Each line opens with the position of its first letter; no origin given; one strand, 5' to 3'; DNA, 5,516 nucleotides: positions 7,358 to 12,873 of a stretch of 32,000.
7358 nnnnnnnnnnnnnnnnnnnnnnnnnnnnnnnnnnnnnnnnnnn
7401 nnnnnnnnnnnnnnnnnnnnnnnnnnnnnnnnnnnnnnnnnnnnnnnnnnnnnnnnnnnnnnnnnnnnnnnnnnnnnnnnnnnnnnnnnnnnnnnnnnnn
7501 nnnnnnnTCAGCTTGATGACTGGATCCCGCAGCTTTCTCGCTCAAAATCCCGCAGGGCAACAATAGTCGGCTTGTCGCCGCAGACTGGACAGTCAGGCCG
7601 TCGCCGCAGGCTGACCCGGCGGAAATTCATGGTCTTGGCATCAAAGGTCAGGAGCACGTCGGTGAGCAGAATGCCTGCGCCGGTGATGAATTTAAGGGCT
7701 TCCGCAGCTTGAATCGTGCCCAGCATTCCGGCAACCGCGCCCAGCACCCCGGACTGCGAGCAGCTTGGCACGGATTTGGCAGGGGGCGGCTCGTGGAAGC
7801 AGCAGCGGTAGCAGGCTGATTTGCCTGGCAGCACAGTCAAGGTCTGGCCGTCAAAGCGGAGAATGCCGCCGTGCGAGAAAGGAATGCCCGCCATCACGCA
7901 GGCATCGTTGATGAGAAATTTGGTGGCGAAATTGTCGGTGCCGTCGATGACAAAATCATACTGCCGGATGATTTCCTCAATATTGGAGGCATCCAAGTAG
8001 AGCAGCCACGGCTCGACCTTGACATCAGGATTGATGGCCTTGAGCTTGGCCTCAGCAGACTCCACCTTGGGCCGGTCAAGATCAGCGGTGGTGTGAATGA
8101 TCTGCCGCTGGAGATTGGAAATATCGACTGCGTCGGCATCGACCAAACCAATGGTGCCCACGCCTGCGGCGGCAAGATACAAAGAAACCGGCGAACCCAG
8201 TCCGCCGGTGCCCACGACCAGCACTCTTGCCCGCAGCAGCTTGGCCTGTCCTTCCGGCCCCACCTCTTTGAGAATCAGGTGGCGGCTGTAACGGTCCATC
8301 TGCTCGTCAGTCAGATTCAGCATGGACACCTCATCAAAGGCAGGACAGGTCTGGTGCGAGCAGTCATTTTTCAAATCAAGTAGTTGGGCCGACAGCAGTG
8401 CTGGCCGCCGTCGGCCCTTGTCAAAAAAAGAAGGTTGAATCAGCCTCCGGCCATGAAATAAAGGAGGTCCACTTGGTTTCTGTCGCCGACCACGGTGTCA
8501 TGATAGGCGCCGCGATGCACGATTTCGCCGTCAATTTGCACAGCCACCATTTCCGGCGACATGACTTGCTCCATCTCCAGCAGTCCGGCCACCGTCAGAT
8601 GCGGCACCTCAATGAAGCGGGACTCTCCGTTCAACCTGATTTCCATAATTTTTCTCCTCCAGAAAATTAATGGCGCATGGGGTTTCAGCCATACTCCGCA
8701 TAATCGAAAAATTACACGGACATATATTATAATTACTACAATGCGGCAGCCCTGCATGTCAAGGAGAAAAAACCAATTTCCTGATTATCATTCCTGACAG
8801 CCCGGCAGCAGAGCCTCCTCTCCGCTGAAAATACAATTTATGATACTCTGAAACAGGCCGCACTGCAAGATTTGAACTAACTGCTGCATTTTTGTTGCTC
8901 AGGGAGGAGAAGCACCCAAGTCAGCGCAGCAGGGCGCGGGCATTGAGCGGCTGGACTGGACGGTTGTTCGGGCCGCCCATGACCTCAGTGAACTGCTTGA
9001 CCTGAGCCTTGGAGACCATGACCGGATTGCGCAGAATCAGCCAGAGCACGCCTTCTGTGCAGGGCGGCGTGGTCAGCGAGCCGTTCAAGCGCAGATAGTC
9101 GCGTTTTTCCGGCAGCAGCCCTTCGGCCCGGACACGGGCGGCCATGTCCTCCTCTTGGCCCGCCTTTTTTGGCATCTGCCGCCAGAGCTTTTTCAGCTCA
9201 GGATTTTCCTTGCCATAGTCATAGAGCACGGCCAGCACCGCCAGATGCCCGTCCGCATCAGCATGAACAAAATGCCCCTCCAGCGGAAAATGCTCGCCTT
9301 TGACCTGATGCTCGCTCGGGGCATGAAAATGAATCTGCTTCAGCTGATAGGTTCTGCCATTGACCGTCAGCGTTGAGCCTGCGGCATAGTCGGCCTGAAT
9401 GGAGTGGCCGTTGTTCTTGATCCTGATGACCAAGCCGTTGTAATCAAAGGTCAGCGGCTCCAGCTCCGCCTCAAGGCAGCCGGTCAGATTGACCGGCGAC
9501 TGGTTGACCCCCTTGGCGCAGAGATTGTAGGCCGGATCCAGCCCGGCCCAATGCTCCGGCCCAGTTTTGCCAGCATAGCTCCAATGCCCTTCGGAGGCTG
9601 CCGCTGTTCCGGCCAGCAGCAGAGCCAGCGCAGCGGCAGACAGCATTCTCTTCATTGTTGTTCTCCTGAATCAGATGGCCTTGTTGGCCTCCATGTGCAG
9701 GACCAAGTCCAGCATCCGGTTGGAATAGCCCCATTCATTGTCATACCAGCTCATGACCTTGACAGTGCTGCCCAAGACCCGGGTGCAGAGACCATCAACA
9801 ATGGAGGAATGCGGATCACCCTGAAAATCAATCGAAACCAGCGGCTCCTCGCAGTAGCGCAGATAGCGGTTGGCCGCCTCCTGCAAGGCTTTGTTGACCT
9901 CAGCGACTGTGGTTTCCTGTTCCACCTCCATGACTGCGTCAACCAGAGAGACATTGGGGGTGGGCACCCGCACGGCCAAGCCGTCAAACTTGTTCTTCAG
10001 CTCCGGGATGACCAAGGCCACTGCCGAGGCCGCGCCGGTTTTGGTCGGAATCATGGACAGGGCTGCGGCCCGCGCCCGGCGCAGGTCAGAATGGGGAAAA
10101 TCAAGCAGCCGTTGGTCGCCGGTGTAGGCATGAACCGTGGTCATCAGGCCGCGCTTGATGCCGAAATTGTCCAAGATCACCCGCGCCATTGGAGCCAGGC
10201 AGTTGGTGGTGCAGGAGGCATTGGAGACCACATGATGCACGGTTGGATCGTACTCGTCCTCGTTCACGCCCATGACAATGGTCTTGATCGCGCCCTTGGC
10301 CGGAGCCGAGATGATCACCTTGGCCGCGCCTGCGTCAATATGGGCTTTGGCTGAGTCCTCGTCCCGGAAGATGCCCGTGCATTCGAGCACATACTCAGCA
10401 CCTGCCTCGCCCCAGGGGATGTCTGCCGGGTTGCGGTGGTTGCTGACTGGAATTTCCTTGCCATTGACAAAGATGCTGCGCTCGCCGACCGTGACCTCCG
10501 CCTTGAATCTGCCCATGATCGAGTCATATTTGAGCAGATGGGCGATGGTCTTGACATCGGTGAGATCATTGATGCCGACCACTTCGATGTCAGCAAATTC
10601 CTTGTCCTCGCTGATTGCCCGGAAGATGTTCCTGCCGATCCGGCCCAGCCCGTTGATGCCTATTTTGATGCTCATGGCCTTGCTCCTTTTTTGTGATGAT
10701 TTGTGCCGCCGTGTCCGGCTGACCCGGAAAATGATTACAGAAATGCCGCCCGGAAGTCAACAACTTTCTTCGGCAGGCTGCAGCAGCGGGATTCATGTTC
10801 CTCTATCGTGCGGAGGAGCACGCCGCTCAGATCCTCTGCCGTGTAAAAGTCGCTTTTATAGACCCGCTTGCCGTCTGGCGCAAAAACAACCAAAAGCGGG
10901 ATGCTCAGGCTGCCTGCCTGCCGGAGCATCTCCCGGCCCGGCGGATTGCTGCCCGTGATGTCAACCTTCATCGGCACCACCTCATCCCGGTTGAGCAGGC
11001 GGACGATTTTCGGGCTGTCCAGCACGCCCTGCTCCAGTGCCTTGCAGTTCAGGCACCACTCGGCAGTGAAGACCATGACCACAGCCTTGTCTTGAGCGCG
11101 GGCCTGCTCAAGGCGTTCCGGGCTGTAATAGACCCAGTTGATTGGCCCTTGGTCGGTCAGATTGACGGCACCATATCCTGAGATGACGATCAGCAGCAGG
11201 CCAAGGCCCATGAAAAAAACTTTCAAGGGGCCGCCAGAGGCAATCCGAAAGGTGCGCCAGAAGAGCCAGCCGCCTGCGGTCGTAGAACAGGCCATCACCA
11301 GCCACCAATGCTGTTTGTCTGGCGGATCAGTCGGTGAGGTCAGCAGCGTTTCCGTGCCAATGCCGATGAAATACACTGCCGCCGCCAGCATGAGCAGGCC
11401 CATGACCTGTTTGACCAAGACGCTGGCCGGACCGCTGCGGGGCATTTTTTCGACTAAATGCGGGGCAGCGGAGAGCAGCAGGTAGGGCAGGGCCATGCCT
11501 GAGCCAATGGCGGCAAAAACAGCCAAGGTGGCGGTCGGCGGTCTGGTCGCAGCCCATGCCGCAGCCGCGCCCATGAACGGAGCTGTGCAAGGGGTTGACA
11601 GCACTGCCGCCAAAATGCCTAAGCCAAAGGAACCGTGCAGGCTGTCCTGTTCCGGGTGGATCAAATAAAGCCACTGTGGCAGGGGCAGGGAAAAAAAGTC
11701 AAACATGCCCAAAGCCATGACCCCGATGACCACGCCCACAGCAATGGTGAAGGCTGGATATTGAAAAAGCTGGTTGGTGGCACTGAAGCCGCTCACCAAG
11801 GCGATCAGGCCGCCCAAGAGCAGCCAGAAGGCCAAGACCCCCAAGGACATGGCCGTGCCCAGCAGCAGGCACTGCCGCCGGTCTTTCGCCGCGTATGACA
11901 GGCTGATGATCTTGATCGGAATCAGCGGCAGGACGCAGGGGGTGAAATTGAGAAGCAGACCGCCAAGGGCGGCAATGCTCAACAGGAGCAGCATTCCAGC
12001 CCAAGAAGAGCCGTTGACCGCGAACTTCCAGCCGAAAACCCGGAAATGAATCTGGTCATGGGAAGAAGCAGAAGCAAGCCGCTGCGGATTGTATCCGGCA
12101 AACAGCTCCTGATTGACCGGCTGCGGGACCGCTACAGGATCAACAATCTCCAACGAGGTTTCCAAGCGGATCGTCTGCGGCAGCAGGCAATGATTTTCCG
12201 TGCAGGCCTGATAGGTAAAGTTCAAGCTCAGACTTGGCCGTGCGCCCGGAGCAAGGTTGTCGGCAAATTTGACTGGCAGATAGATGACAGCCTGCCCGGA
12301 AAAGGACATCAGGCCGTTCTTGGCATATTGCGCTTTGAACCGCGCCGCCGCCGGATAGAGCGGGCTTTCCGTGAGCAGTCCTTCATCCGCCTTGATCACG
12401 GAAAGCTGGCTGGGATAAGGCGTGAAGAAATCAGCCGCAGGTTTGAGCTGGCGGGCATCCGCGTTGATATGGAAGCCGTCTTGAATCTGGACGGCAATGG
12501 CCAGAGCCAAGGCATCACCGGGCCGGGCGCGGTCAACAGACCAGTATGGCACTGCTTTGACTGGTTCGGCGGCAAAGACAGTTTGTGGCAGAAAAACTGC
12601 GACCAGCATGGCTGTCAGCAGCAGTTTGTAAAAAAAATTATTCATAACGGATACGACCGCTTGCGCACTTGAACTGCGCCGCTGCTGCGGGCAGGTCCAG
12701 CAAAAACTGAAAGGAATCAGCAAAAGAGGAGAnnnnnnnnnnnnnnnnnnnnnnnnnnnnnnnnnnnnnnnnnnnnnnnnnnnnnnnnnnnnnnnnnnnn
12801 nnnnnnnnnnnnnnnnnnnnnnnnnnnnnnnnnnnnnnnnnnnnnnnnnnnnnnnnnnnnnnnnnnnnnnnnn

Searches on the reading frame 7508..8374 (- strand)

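Call 6: search_protein_families(library=pfam, proteins=[window:7508-8374:-], max_evalue=0.01)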
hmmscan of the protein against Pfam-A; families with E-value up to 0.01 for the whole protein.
window:7508-8374:- (288 aa): 2 families
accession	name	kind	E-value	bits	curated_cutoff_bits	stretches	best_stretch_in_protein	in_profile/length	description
PF00899.27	ThiF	-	1.1e-82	277.2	28.1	1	29-264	1-238/238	ThiF family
PF03721.20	UDPG_MGDP_dh_N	-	0.0028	17.7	27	1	50-96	2-47/187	UDP-glucose/GDP-mannose dehydrogenase family, NAD binding domain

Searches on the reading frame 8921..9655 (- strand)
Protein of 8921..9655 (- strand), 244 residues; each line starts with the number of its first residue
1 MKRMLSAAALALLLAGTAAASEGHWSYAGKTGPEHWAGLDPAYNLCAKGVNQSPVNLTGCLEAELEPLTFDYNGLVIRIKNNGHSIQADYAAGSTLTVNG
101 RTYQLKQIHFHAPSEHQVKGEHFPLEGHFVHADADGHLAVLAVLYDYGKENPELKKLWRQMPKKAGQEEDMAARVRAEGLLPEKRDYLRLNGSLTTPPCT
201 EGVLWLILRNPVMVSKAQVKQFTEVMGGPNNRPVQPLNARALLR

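Call 6: search_protein_families(library=pfam, proteins=[window:8921-9655:-], max_evalue=0.01)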
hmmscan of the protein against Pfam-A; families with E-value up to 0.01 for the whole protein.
window:8921-9655:- (244 aa): 1 family
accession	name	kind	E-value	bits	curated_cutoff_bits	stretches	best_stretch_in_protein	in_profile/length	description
PF00194.26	Carb_anhydrase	-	4.6e-42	144.8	27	1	32-242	2-250/254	Eukaryotic-type carbonic anhydrase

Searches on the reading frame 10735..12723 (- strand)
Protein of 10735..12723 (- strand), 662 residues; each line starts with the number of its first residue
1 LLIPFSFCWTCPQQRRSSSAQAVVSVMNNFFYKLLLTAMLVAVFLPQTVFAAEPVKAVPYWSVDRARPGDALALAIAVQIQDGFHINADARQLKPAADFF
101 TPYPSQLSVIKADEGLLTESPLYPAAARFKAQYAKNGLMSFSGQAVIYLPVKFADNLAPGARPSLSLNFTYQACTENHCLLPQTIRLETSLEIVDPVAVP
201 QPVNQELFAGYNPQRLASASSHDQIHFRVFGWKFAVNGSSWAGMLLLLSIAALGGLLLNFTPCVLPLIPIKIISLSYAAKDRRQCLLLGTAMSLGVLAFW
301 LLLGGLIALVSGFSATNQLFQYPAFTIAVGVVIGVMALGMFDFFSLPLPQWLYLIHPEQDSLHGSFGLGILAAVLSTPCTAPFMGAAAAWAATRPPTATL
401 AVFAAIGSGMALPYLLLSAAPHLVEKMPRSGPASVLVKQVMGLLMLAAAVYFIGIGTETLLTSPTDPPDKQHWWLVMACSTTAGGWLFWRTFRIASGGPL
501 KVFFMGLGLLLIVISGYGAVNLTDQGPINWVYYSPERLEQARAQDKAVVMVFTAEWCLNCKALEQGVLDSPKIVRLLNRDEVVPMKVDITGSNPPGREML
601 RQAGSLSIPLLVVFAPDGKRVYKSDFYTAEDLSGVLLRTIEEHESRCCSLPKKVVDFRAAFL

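Call 6: search_protein_families(library=pfam, proteins=[window:10735-12723:-], max_evalue=0.01)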
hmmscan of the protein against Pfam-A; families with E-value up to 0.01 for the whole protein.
window:10735-12723:- (662 aa): 6 families
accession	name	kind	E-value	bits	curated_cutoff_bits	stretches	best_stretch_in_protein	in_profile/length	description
PF02683.22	DsbD_TM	-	7e-23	81.5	27.1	1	247-453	4-215/219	Cytochrome C biogenesis protein transmembrane domain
PF13899.12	Thioredoxin_7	-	1.7e-12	47.7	27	1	530-616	2-83/83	Thioredoxin-like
PF03190.21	Thioredox_DsbH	-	5e-08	33.5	27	1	525-629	17-124/163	Protein of unknown function, DUF255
PF13098.12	Thioredoxin_2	-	2e-05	25.3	27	1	542-627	2-94/104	Thioredoxin-like domain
PF11412.14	DsbD_N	-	0.0001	22.8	25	1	66-186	10-114/119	Thiol:disulfide interchange protein DsbD, N-terminal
PF00085.26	Thioredoxin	-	0.0015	18.9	23.5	1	543-593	16-62/103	Thioredoxin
